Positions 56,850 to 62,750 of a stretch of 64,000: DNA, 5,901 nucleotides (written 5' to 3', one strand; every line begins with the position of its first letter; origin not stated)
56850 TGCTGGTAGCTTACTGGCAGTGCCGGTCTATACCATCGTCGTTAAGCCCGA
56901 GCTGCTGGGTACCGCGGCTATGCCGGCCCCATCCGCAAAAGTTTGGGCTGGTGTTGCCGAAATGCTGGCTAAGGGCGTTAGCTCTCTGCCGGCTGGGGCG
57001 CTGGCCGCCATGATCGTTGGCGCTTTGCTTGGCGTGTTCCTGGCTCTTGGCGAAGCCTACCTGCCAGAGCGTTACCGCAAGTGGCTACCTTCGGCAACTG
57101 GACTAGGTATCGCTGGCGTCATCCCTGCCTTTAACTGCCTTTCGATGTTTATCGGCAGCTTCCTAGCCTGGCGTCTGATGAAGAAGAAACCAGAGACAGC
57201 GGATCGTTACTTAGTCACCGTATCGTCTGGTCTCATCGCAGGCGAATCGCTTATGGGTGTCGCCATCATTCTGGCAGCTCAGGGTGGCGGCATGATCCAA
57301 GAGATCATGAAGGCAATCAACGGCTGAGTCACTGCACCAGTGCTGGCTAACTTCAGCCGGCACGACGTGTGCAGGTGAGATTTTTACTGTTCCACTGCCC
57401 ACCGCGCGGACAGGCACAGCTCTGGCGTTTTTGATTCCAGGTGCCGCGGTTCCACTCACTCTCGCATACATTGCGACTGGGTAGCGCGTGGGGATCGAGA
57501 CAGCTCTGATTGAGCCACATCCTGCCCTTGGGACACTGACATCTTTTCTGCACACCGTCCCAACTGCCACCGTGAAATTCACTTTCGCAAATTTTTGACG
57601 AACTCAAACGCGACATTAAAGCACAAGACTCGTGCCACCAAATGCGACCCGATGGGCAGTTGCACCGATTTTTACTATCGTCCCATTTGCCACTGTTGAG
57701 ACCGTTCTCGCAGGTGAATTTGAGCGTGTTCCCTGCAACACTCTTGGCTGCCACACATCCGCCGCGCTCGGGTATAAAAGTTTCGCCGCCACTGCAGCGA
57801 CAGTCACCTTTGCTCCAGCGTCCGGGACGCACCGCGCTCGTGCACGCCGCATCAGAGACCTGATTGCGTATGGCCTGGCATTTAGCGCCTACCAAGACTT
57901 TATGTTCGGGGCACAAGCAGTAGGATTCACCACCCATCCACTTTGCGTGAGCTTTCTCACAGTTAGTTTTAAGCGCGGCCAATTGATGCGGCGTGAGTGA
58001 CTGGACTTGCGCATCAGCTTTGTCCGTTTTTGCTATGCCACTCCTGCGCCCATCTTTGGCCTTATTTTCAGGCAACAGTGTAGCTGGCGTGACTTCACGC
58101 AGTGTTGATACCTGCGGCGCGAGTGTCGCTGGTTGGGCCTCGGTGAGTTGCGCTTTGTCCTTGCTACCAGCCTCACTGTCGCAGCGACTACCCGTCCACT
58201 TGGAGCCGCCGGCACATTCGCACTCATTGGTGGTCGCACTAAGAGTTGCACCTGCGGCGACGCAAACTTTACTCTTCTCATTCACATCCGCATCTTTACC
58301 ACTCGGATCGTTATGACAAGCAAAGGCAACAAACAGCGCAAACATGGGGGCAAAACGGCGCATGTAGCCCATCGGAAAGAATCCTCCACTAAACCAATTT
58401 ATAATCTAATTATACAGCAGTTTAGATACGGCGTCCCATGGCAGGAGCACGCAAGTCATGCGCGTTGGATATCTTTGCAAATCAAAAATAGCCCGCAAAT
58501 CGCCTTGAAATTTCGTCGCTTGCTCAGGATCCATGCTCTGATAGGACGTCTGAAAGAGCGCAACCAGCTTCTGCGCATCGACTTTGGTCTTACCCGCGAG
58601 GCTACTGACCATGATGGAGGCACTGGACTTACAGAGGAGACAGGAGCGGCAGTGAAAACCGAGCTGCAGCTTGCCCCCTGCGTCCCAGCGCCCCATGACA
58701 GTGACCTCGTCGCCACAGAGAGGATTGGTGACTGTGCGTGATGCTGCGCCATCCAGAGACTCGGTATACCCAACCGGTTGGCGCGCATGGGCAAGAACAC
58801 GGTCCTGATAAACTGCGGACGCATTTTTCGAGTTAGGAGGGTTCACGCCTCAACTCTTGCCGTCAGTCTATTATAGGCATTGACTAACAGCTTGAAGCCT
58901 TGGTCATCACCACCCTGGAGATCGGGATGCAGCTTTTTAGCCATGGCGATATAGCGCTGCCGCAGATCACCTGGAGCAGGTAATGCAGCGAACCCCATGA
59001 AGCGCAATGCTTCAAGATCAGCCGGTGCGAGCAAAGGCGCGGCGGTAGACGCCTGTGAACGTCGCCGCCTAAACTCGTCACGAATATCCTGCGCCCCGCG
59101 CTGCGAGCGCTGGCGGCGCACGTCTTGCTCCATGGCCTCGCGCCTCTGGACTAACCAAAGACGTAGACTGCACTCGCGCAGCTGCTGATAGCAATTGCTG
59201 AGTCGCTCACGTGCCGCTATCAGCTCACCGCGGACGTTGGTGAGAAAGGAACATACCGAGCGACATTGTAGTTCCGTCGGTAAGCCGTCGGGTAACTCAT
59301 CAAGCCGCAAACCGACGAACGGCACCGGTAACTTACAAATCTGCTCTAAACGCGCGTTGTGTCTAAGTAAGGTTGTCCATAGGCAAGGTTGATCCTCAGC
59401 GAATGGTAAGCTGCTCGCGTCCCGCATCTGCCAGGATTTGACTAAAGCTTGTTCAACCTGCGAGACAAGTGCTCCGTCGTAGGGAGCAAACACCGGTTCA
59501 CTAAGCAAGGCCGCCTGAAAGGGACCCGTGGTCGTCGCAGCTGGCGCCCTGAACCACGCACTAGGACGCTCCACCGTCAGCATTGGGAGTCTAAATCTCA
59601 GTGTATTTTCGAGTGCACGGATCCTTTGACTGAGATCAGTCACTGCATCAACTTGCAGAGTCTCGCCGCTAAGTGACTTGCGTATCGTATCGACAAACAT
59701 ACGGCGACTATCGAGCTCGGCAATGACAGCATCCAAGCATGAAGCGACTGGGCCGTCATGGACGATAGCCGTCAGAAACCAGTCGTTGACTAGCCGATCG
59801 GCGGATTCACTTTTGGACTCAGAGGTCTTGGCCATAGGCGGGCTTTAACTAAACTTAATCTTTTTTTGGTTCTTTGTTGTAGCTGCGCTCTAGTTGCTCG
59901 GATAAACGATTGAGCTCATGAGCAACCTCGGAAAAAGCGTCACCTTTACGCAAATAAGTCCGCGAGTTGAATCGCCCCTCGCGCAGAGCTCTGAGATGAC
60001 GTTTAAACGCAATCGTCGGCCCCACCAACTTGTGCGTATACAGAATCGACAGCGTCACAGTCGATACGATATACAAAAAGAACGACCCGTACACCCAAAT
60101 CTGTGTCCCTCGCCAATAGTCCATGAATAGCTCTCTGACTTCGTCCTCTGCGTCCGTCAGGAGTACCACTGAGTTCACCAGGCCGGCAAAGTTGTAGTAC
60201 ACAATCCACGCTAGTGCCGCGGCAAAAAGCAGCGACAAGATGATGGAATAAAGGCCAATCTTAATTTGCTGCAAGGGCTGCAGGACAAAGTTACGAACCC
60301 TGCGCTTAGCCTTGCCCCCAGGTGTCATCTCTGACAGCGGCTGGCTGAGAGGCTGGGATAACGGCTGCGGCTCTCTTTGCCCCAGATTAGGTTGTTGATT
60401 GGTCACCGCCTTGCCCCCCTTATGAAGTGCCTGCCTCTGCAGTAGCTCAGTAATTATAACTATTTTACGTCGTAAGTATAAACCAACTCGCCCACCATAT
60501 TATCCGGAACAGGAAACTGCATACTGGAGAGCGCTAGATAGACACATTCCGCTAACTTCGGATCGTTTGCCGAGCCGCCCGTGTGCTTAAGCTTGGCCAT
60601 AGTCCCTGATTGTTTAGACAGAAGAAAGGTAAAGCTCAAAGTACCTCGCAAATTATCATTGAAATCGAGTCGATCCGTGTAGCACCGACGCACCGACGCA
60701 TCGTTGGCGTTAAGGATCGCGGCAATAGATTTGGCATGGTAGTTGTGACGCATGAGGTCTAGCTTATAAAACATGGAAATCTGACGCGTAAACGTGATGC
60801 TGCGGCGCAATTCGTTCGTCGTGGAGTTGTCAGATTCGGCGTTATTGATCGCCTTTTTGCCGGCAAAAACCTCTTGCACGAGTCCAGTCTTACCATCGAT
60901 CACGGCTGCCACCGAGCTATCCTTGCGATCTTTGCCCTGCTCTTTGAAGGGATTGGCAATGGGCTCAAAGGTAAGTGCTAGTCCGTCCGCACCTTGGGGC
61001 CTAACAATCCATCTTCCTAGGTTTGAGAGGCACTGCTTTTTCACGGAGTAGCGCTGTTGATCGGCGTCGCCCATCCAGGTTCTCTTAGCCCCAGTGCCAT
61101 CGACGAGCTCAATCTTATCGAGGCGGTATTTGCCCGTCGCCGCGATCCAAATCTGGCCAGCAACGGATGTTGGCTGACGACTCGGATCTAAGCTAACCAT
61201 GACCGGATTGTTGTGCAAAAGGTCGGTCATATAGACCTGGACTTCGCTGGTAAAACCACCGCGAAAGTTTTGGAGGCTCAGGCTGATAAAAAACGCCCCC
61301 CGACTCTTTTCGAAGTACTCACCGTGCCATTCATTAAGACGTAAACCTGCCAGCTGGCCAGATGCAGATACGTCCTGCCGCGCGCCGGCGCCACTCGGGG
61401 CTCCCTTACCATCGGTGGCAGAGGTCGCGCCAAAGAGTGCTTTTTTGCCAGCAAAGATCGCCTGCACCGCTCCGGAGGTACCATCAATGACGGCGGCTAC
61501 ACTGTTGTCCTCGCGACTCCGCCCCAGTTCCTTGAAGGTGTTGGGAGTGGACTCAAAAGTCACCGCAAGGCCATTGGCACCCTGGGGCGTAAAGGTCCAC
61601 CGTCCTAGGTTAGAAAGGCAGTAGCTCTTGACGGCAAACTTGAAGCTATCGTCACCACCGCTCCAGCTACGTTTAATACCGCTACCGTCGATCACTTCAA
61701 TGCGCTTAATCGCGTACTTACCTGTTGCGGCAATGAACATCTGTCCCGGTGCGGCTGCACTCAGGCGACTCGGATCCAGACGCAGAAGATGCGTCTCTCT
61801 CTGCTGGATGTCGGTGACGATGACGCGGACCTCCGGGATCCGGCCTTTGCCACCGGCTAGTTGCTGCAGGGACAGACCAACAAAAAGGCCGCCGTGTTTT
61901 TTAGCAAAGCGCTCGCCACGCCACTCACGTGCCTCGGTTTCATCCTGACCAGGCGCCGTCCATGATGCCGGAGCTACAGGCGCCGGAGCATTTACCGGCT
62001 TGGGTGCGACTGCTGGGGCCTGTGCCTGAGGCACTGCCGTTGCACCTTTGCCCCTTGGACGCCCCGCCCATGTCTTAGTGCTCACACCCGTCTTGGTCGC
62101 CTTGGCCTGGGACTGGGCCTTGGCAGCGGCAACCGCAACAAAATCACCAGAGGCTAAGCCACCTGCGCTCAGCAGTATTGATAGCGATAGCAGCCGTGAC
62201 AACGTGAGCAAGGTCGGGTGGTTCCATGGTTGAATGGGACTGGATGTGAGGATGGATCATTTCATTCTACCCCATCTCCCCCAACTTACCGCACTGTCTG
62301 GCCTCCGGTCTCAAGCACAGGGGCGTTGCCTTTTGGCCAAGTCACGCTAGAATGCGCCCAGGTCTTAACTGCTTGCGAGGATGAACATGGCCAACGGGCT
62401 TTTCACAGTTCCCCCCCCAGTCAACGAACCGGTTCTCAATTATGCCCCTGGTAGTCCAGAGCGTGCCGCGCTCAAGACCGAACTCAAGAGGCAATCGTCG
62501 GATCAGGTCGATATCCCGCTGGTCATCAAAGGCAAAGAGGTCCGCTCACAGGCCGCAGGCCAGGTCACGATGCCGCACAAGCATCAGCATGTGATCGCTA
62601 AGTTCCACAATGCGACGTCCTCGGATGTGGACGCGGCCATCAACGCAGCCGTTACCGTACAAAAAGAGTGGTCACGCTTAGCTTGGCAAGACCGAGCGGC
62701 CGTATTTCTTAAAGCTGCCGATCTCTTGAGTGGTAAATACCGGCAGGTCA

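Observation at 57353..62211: Five-gene co-directional cluster of uncharacterised envelope and chaperone-like genes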

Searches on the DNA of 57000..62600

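Call 68: search_rna_families(source=window, start=57000, end=62600, threshold=evalue, max_evalue=0.1)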
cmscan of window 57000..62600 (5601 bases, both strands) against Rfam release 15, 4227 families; matches with E-value up to 0.1: 0.
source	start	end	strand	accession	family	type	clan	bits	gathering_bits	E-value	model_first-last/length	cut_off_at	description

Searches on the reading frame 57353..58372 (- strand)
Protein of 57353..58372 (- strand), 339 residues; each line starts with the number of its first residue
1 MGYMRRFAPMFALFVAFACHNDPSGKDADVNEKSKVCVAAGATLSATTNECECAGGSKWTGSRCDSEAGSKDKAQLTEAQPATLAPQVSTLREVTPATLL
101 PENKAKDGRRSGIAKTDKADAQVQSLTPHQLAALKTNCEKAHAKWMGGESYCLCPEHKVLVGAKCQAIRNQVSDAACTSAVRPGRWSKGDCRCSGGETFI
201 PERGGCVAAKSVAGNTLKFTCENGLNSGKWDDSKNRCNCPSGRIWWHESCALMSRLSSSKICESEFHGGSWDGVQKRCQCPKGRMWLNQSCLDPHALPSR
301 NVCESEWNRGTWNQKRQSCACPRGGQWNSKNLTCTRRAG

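Call 3: search_protein_families(library=pfam, proteins=[window:57353-58372:-], max_evalue=0.1)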
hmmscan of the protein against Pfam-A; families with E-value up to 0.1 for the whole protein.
window:57353-58372:- (339 aa): 0 families

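Call 4: search_protein_families(library=ncbifam, proteins=[window:57353-58372:-], max_evalue=0.1)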
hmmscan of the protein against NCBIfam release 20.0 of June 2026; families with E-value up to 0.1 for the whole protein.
window:57353-58372:- (339 aa): 0 families

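Call 35: find_related_loci(query=A4, collection=metagenome_contigs, flank=6000)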
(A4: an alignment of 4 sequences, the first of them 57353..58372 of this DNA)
Query A4 (339 aa) in metagenome_contigs; peptide patterns used: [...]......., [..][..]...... (x = any residue, [..] = any of these).
130 stretches matched a pattern; 2 encode a relative of the query (tblastn E <= 1e-3); 2 distinct loci.
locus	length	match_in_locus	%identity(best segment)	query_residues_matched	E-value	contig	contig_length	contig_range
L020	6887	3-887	80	44-339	1e-164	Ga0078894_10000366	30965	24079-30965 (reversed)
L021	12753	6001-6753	63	1-339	1e-55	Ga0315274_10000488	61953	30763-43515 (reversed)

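Call 67: search_protein_families(library=padloc, proteins=[window:57353-58372:-], max_evalue=0.01)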
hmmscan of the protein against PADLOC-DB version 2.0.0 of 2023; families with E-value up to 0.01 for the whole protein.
window:57353-58372:- (339 aa): 0 families

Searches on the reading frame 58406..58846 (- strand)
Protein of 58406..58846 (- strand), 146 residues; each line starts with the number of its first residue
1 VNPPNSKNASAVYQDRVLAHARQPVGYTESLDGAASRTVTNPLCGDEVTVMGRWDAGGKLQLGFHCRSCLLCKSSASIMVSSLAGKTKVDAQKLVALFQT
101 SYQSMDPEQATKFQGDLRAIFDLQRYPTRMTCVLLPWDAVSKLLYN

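Call 3: search_protein_families(library=pfam, proteins=[window:58406-58846:-], max_evalue=0.1)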
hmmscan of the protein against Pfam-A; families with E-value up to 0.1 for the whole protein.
window:58406-58846:- (146 aa): 1 family
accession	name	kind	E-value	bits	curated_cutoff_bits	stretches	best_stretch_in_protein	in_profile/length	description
PF01592.21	NifU_N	-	7e-05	23.4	22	1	13-94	2-86/127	NifU-like N terminal domain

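Call 4: search_protein_families(library=ncbifam, proteins=[window:58406-58846:-], max_evalue=0.1)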
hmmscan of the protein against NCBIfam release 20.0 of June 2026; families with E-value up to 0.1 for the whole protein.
window:58406-58846:- (146 aa): 4 families
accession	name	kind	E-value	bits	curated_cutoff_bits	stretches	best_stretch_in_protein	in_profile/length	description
TIGR01994.1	SUF_scaf_2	equivalog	2.5e-19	69.6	92.5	1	11-144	3-136/137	Fe-S cluster assembly sulfur transfer protein SufU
TIGR03419.1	NifU_clost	equivalog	0.0046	17.4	187.9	1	13-94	1-82/121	Fe-S cluster assembly scaffold protein NifU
NF041544.1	ParC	equivalog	0.043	13.5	95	1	14-37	37-60/80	ParC family partition-associated protein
TIGR01999.1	iscU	equivalog_domain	0.049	13.7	192.4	0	13-94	1-86/124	Fe-S cluster assembly scaffold IscU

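Call 55: search_solved_structures(query=window:58406-58846:-, max_evalue=0.01, show_alignments=2)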
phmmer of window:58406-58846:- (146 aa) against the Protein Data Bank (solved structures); distinct sequences matched with E-value up to 0.01: 9.
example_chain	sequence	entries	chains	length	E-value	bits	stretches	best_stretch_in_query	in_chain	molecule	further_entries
1su0_B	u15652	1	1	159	2.3e-13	53.8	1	12-142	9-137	NifU like protein IscU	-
6a6f_A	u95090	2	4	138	1.5e-11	47.9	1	40-141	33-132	Iron-sulfur cluster assembly scaffold protein NifU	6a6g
2qq4_A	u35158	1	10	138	2.1e-11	47.4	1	12-143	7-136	Iron-sulfur cluster biosynthesis protein IscU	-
1xjs_A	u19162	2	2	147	3.3e-10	43.5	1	8-142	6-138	NifU-like protein | SufU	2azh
5xt5_D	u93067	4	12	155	4e-10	43.3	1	8-142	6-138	Zinc-dependent sulfurtransferase SufU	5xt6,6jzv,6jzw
9dcl_A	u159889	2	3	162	6.4e-09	39.4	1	11-141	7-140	Possible nitrogen fixation related protein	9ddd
8odq_A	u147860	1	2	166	6.6e-09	39.3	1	11-141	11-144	Nitrogen fixation protein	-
5uft_A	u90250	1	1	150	1.5e-05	28.5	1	11-142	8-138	Nitrogen-fixing NifU-like, N-terminal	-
4eb5_C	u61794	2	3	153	0.00084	22.8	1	12-95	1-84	NifU protein (NifU-1)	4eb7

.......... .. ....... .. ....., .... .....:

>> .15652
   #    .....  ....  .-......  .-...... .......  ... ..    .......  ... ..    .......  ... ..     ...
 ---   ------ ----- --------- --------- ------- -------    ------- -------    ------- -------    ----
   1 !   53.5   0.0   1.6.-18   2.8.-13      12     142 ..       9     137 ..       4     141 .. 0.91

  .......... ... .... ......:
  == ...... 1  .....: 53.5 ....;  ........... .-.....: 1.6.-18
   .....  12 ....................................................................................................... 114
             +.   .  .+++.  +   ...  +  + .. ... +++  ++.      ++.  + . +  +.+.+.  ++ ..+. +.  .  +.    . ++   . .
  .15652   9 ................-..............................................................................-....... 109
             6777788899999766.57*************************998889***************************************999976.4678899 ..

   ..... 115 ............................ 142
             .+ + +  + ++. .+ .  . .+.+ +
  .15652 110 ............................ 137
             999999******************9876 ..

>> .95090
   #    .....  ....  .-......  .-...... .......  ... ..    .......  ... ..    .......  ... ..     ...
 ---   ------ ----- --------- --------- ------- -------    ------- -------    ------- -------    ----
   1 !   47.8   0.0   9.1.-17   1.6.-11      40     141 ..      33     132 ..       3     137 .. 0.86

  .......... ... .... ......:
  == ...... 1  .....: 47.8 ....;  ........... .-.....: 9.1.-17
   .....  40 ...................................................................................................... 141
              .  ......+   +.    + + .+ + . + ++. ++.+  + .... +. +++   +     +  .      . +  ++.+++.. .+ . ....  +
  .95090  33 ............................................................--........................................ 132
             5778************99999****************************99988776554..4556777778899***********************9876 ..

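Call 67: search_protein_families(library=padloc, proteins=[window:58406-58846:-], max_evalue=0.01)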
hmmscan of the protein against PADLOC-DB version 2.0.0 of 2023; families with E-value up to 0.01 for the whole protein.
window:58406-58846:- (146 aa): 0 families
